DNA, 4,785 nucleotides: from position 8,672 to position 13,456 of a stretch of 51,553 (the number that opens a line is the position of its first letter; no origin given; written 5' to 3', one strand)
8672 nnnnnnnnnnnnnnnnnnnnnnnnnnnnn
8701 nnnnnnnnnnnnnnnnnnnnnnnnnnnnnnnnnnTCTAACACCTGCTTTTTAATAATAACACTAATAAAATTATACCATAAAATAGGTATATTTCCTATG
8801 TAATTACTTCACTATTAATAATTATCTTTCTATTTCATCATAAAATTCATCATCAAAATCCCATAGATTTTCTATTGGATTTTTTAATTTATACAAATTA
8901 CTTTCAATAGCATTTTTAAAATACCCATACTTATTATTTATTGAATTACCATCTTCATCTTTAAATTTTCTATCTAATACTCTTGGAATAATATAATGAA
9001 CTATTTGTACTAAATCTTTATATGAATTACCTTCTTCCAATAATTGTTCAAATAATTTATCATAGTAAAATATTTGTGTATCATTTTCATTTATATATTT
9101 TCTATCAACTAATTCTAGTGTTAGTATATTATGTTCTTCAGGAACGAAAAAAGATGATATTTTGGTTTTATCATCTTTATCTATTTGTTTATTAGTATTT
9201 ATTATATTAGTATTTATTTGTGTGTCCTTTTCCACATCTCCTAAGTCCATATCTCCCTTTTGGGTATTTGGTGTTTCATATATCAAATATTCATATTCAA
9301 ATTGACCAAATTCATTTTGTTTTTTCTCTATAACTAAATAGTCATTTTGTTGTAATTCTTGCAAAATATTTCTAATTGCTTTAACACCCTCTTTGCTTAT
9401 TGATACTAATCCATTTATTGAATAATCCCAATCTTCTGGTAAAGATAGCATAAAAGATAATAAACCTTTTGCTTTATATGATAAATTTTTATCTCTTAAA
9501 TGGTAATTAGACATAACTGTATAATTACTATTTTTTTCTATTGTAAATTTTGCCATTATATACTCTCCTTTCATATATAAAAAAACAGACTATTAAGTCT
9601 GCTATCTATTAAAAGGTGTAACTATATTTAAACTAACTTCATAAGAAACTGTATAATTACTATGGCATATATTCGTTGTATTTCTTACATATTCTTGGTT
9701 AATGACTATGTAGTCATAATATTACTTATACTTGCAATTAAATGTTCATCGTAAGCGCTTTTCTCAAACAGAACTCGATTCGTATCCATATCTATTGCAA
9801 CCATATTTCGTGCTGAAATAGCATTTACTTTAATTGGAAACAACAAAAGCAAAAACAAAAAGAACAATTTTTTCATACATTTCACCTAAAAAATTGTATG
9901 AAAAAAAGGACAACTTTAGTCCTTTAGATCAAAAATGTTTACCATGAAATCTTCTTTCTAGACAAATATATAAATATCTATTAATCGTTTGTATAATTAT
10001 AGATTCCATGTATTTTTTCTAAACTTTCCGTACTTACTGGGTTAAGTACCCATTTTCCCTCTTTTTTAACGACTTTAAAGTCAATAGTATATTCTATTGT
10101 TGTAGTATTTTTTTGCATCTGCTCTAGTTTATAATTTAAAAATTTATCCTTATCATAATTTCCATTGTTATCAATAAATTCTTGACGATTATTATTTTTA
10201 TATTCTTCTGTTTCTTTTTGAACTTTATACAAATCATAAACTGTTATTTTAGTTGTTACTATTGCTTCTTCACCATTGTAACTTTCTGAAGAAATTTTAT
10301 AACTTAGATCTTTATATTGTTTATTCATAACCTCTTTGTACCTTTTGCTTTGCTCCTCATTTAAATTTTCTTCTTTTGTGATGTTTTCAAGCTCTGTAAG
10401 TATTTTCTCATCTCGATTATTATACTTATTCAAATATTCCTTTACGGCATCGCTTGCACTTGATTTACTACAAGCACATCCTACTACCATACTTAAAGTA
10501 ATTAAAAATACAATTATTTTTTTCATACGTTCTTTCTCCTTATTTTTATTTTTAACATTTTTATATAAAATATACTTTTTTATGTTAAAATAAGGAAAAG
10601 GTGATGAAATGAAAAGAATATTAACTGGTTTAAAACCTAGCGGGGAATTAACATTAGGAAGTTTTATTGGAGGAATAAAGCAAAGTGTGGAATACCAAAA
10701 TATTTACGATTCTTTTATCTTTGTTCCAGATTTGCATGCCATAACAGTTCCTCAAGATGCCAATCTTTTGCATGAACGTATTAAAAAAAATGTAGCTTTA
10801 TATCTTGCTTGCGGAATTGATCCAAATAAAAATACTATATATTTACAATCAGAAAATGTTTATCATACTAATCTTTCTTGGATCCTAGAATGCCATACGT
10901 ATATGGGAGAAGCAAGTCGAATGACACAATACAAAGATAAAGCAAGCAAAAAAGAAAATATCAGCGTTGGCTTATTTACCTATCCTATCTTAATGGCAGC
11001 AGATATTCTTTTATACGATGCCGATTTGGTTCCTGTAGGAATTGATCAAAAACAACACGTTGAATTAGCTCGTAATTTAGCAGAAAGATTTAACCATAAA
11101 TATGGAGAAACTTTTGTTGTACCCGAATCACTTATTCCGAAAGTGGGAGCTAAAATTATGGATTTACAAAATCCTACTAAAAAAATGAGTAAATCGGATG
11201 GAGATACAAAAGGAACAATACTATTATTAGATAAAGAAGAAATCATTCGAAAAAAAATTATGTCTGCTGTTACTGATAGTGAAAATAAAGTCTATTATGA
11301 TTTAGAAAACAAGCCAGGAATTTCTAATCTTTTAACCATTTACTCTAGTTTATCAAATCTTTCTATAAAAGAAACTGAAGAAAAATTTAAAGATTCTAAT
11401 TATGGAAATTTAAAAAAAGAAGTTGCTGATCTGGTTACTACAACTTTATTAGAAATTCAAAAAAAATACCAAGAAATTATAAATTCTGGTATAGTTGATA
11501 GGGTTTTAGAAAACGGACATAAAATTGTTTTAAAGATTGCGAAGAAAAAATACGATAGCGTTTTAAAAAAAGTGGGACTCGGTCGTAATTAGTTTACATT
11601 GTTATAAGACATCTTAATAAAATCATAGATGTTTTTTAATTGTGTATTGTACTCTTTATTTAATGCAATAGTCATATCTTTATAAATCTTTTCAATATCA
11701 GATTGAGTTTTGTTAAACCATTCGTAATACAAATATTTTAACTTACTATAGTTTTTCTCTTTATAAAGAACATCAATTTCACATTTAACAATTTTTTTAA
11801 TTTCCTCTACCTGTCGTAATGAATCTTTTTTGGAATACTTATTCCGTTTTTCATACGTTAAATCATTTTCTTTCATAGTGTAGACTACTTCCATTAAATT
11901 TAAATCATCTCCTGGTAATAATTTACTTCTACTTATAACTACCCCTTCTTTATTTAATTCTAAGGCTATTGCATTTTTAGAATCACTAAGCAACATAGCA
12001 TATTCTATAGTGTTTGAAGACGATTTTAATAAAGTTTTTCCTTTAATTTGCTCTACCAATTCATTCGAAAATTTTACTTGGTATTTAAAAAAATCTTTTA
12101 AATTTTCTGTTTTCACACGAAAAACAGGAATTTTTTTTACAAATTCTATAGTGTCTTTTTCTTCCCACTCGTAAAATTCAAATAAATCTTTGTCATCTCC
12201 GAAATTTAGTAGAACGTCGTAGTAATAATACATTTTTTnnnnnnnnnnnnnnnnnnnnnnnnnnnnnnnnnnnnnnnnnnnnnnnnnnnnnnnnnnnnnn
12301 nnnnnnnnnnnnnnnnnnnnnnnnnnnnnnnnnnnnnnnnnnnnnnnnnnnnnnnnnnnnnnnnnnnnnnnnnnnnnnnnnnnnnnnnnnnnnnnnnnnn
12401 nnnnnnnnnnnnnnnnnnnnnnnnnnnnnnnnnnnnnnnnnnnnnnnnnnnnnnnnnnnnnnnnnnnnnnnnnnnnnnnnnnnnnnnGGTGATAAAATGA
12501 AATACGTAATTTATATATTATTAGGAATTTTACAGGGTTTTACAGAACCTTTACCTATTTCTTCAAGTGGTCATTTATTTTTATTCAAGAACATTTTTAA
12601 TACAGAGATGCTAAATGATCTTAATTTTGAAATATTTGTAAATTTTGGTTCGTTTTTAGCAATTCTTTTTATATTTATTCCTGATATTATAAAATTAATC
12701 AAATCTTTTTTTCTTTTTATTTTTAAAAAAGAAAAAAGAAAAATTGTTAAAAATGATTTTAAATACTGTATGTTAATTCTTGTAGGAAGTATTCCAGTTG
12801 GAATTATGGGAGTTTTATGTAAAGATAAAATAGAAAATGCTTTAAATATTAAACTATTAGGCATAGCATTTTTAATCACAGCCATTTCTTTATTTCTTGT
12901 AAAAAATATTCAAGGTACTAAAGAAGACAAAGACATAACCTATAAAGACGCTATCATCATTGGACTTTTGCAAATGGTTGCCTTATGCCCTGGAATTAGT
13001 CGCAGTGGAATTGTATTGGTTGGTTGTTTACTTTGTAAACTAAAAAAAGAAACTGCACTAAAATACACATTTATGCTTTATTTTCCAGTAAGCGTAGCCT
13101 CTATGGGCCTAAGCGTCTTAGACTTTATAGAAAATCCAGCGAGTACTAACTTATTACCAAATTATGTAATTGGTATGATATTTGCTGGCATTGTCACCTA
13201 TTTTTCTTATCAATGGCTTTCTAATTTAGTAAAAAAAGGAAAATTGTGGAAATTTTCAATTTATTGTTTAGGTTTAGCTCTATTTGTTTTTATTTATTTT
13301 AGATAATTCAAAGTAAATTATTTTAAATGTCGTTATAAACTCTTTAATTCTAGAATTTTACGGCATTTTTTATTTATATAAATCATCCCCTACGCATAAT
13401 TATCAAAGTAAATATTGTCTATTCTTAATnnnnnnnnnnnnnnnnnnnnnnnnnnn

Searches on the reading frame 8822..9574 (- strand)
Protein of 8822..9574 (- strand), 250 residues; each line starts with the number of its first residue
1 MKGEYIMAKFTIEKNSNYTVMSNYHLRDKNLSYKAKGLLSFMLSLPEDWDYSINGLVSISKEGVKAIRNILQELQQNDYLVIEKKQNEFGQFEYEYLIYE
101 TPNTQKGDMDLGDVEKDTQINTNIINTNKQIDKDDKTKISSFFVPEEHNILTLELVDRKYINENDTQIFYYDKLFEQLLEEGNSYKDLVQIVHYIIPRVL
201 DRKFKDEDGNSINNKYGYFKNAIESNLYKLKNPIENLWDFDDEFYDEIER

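Call 3: search_protein_families(library=pfam, proteins=[window:8822-9574:-], max_evalue=0.01)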
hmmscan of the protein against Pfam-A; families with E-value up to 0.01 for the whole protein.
window:8822-9574:- (250 aa): 1 family
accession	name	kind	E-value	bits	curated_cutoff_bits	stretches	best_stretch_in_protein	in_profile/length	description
PF13730.12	HTH_36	-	4e-06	27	25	1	30-80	2-55/55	Helix-turn-helix domain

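Call 8: search_protein_families(library=ncbifam, proteins=[window:8822-9574:-], max_evalue=1)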
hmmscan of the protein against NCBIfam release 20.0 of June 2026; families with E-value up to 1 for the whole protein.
window:8822-9574:- (250 aa): 0 families

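Call 9: search_protein_families(library=phrogs, proteins=[window:8822-9574:-], max_evalue=1)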
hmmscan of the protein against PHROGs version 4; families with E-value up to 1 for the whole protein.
window:8822-9574:- (250 aa): 13 families
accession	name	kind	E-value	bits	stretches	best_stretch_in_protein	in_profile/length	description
phrog_4707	-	DNA, RNA and nucleotide metabolism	1.3e-20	75.3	1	13-144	12-146/409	replication initiation protein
phrog_428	-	DNA, RNA and nucleotide metabolism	2.5e-19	70.8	1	2-138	74-224/455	replication initiation protein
phrog_11718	-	unknown function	4.6e-17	63.3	1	12-103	6-100/105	-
phrog_1456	-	DNA, RNA and nucleotide metabolism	7.2e-14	52.6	1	8-135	3-130/365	DNA binding protein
phrog_23842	-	unknown function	1.1e-13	52.1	1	13-134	20-137/317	-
phrog_22134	-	unknown function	3e-13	51.1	1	23-106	4-89/262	-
phrog_186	-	DNA, RNA and nucleotide metabolism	1.6e-11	45.5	1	6-142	10-176/308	DnaD-like helicase loader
phrog_27492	-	unknown function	1e-10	42.6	1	6-106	12-112/304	-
phrog_37920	-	DNA, RNA and nucleotide metabolism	1.1e-09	38.9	1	16-104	10-98/245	HTH DNA binding protein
phrog_4221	-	DNA, RNA and nucleotide metabolism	9.5e-05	22.8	1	12-186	9-180/325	replication initiation protein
phrog_270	-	DNA, RNA and nucleotide metabolism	0.00011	22.8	1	12-115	26-130/383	replication initiation protein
phrog_18223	-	unknown function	0.033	15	1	14-96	16-100/158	-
phrog_36484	-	unknown function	0.21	12.8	1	116-176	34-91/113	-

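Call 53: search_protein_families(library=padloc, proteins=[window:8822-9574:-], max_evalue=0.1)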
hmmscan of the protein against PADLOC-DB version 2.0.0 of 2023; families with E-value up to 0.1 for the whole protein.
window:8822-9574:- (250 aa): 0 families

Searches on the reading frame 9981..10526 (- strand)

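Call 3: search_protein_families(library=pfam, proteins=[window:9981-10526:-], max_evalue=0.01)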
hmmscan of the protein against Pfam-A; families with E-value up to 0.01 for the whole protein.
window:9981-10526:- (181 aa): 1 family
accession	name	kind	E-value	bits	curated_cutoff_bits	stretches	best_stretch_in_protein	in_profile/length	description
PF25712.1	crAss_CARGO2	-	0.0025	17.2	27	1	19-162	349-491/544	Crassvirus Cargo protein 2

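Call 53: search_protein_families(library=padloc, proteins=[window:9981-10526:-], max_evalue=0.1)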
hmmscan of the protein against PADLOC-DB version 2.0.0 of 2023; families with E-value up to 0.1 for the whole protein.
window:9981-10526:- (181 aa): 1 family
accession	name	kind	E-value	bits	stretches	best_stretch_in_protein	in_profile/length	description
PDLC01691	Cas12f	-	0.033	12.1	1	58-145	199-283/332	CAS-V-F; effector__SPE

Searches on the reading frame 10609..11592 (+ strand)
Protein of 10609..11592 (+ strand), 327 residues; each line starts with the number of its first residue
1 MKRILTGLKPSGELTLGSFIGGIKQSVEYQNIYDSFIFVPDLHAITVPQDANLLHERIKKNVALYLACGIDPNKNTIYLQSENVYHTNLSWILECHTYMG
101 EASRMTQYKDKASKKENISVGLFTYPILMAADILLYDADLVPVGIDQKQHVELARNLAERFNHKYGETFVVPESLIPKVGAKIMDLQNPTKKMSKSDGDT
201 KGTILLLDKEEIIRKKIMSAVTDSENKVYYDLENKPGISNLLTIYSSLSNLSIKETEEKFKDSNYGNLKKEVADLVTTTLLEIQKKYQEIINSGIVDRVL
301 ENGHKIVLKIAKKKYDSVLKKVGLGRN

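Call 16: search_protein_families(library=pfam, proteins=[window:10609-11592:+], max_evalue=0.001)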
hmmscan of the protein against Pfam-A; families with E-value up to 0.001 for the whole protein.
window:10609-11592:+ (327 aa): 1 family
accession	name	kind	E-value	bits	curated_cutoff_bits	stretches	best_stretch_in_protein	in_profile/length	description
PF00579.31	tRNA-synt_1b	-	6.7e-74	249.3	21.1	1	3-279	7-290/292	tRNA synthetases class I (W and Y)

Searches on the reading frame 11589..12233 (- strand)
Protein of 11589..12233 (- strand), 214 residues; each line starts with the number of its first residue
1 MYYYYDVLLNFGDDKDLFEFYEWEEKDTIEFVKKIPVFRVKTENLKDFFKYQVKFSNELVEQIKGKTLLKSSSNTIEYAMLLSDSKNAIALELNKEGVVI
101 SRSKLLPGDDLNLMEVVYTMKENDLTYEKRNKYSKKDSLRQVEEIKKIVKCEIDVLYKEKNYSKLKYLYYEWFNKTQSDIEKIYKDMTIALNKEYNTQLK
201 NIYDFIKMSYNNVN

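Call 16: search_protein_families(library=pfam, proteins=[window:11589-12233:-], max_evalue=0.001)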
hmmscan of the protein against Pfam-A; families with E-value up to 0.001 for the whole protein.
window:11589-12233:- (214 aa): 1 family
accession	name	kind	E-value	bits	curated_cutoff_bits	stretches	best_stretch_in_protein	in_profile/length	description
PF12227.13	DUF3603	-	7.9e-08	32.3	23.7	1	33-186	3-169/214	Protein of unknown function (DUF3603)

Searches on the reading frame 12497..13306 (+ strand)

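Call 16: search_protein_families(library=pfam, proteins=[window:12497-13306:+], max_evalue=0.001)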
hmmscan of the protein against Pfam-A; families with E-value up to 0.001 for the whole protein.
window:12497-13306:+ (269 aa): 3 families
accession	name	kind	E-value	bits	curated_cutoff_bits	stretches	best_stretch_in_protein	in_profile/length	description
PF02673.24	BacA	-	9.2e-69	232.4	33.4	1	7-262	2-256/257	Bacitracin resistance protein BacA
PF00892.27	EamA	-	7.2e-05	23.5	28.2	1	90-161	3-74/135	EamA-like transporter family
PF01925.25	TauE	-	0.00031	20.9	32.6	1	85-249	60-221/237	Sulfite exporter TauE/SafE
